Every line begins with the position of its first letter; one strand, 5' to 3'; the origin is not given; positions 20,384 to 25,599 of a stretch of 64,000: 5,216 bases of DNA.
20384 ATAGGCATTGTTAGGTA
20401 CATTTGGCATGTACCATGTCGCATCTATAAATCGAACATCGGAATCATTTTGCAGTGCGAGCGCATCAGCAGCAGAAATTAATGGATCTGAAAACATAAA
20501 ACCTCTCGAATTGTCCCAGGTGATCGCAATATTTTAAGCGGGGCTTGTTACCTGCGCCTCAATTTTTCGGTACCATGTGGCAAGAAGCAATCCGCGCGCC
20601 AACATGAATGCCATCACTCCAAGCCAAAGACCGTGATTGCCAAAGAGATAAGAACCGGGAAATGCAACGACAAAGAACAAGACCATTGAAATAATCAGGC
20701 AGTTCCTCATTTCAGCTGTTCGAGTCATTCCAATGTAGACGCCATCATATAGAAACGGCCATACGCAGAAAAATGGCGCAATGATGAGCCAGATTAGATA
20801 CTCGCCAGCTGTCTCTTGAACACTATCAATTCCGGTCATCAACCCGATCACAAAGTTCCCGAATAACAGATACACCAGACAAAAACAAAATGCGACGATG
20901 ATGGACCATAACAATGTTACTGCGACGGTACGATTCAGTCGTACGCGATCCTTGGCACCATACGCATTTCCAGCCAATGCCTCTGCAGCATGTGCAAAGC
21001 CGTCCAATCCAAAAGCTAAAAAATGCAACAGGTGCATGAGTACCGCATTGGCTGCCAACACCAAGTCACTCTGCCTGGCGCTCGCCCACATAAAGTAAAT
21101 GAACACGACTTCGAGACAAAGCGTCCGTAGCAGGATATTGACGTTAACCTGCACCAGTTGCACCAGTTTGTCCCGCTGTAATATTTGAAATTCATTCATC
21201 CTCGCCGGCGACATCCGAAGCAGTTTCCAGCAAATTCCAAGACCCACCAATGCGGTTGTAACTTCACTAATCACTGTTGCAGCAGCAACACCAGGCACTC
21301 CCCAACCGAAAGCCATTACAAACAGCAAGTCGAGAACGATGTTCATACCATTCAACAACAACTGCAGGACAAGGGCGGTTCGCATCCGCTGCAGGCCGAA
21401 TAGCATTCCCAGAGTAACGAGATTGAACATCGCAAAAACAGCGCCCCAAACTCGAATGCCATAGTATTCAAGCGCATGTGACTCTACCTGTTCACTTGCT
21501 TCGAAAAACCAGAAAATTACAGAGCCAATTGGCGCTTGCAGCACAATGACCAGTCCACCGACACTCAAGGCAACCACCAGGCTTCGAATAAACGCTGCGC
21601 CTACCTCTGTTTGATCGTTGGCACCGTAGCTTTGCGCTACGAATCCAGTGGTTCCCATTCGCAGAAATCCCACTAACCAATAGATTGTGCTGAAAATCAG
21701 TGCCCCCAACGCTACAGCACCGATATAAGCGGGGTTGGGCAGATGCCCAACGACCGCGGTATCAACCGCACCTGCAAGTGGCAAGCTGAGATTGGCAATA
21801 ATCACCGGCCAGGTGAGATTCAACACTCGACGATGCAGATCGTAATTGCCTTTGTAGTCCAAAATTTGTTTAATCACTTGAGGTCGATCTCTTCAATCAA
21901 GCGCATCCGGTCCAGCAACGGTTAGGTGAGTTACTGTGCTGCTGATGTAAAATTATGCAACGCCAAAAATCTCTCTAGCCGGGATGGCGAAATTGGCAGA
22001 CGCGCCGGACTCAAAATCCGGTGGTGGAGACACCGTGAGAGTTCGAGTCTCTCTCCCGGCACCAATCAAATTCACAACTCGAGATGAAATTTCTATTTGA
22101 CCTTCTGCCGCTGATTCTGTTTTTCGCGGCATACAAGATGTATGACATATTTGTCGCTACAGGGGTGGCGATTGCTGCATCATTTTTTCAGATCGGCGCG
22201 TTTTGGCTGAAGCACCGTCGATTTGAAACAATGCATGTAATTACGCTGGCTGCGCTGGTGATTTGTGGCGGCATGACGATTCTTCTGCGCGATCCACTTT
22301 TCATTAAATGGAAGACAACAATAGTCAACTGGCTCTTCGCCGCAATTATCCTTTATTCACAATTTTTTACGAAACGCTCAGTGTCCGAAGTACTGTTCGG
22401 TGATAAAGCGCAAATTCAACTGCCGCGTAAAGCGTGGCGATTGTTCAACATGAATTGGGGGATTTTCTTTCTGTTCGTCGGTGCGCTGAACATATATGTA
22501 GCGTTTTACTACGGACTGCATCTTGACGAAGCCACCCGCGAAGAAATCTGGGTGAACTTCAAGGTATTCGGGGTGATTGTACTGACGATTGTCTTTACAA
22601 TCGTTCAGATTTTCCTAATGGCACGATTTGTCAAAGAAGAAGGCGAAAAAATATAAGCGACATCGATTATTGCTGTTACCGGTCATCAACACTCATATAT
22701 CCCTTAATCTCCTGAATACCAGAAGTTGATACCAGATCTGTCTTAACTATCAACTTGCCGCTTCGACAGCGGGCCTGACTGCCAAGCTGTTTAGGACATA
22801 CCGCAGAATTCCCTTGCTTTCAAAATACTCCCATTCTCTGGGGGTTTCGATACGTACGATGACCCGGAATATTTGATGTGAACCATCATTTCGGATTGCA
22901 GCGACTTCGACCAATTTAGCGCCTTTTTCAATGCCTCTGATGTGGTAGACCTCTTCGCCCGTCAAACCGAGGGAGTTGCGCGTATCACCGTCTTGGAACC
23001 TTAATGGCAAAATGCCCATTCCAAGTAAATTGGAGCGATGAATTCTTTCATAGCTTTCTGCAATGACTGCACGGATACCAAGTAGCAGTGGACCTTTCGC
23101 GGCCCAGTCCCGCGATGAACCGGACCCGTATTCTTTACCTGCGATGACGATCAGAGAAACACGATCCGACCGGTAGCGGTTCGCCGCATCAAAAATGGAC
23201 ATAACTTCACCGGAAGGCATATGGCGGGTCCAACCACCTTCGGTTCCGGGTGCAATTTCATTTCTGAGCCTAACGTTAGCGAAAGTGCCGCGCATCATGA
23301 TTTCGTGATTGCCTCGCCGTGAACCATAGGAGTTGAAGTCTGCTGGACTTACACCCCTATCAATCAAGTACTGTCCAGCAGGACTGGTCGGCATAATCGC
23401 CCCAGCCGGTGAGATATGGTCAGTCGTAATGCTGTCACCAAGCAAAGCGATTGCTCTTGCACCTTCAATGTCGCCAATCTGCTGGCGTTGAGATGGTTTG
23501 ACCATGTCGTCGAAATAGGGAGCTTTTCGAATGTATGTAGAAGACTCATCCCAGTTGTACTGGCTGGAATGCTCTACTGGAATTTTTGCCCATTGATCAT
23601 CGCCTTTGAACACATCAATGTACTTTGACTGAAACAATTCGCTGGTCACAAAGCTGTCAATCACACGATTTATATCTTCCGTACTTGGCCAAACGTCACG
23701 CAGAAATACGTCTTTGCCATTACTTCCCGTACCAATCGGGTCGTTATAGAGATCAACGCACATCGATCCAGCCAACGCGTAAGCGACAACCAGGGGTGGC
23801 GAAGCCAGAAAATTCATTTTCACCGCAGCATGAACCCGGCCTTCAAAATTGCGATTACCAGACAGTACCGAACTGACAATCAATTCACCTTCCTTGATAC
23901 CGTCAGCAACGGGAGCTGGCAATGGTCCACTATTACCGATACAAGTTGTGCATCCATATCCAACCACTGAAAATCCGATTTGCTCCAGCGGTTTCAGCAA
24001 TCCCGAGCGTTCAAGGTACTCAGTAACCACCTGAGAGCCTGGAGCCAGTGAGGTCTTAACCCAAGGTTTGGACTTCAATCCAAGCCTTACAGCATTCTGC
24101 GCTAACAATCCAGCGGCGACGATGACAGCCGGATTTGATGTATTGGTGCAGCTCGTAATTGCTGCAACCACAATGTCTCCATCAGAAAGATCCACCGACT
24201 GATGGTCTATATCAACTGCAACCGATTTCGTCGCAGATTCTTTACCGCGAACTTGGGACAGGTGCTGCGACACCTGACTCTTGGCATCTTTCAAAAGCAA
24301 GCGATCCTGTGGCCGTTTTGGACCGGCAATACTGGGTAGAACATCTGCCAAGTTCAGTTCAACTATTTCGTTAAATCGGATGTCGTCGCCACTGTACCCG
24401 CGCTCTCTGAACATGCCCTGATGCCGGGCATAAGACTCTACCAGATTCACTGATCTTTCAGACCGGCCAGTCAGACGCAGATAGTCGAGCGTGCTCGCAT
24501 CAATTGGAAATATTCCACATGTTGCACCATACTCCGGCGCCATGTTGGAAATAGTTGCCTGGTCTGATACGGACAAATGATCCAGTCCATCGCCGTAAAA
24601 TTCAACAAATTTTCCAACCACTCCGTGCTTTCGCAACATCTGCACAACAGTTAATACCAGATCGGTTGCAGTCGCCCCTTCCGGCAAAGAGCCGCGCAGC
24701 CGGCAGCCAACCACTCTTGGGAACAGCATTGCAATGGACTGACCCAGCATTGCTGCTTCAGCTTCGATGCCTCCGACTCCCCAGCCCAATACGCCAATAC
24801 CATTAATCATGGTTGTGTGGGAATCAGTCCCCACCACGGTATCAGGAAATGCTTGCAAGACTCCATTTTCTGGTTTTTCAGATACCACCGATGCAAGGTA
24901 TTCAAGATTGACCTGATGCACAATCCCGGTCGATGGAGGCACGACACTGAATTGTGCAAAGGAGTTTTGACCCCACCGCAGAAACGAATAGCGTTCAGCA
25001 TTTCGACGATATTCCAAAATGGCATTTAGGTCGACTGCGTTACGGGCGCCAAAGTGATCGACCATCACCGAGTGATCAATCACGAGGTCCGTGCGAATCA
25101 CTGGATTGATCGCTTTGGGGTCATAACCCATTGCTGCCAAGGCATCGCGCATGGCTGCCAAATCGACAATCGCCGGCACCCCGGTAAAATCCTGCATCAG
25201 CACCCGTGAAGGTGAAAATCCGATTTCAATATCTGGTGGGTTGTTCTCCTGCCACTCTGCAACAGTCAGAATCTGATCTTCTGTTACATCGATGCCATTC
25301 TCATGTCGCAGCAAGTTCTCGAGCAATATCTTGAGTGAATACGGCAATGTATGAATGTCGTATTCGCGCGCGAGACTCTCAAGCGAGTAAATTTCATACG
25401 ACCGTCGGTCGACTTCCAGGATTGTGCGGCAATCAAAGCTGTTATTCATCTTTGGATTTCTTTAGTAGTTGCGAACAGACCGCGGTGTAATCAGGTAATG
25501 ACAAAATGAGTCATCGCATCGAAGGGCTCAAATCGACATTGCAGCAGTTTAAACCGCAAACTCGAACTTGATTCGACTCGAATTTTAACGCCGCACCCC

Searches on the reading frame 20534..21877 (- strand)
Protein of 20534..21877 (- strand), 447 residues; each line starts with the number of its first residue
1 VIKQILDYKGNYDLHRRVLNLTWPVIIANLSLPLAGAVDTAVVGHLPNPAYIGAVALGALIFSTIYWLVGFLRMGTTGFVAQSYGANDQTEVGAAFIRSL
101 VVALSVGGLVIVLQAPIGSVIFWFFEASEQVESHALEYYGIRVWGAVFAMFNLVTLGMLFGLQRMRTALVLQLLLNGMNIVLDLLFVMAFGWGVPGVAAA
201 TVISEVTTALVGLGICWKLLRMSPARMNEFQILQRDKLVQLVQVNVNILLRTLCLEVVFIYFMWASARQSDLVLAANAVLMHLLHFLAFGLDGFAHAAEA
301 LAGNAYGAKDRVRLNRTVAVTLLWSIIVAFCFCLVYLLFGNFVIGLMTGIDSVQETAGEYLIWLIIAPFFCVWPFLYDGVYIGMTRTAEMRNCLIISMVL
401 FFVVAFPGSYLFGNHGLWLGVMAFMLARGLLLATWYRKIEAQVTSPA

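Call 43: search_protein_families(library=pfam, proteins=[window:20534-21877:-], max_evalue=1e-8)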
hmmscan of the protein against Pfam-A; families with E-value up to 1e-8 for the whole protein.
window:20534-21877:- (447 aa): 1 family
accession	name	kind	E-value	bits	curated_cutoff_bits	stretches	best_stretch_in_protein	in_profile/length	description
PF01554.23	MatE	-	6.2e-38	130.5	24.9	2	24-184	1-160/161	MatE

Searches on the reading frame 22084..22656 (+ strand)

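Call 44: search_protein_families(library=pfam, proteins=[window:22084-22656:+], max_evalue=1e-8)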
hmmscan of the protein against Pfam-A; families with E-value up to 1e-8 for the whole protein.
window:22084-22656:+ (190 aa): 1 family
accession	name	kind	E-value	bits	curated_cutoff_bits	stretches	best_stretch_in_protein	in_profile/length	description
PF04279.20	IspA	-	3.2e-56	190.7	28.7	1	1-185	1-175/176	Intracellular septation protein A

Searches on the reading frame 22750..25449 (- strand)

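Call 44: search_protein_families(library=pfam, proteins=[window:22750-25449:-], max_evalue=1e-8)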
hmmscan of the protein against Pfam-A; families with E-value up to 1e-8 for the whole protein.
window:22750-25449:- (899 aa): 2 families
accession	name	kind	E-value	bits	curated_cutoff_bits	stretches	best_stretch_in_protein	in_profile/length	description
PF00330.25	Aconitase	-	1.5e-161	539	28.7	1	74-561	14-463/463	Aconitase family (aconitate hydratase)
PF00694.25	Aconitase_C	-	4.6e-44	150.4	22.8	1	693-820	3-130/131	Aconitase C-terminal domain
